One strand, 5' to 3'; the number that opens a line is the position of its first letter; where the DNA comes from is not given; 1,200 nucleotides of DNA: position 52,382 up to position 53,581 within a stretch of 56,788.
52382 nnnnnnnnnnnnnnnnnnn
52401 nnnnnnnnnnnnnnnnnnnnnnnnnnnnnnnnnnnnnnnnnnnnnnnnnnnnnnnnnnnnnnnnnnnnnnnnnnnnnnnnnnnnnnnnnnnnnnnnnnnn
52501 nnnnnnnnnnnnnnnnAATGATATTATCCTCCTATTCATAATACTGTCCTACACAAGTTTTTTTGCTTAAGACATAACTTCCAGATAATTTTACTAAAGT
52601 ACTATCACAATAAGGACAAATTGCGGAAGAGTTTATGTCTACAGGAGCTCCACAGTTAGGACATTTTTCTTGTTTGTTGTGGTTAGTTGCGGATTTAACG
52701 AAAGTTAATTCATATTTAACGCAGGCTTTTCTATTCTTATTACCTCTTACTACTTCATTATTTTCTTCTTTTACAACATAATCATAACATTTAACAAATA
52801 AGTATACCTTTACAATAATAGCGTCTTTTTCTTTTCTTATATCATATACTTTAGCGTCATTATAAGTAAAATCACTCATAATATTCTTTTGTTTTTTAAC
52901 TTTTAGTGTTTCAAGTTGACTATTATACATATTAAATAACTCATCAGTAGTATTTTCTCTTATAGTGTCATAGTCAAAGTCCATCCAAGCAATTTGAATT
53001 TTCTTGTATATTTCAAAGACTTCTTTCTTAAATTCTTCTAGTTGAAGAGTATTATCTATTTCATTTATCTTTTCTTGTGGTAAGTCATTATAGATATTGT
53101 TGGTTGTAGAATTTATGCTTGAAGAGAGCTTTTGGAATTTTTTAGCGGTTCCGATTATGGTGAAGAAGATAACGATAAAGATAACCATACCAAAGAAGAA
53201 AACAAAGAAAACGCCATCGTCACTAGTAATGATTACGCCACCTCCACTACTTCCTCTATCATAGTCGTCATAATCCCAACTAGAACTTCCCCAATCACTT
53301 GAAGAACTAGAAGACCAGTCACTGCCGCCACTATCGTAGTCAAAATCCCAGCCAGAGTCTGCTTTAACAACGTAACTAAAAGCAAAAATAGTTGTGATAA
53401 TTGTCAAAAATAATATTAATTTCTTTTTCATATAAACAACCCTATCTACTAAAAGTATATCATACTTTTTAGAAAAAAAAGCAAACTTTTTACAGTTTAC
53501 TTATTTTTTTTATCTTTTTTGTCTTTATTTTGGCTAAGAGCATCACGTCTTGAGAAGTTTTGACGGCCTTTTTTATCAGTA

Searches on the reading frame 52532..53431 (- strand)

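Call 47: search_protein_families(library=pfam, proteins=[window:52532-53431:-], max_evalue=0.00001)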
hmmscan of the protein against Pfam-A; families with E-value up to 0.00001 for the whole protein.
window:52532-53431:- (299 aa): 1 family
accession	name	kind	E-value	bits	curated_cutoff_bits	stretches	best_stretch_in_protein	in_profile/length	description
PF04280.21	Tim44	-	1.1e-13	52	29.6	1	121-251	7-136/147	Tim44-like domain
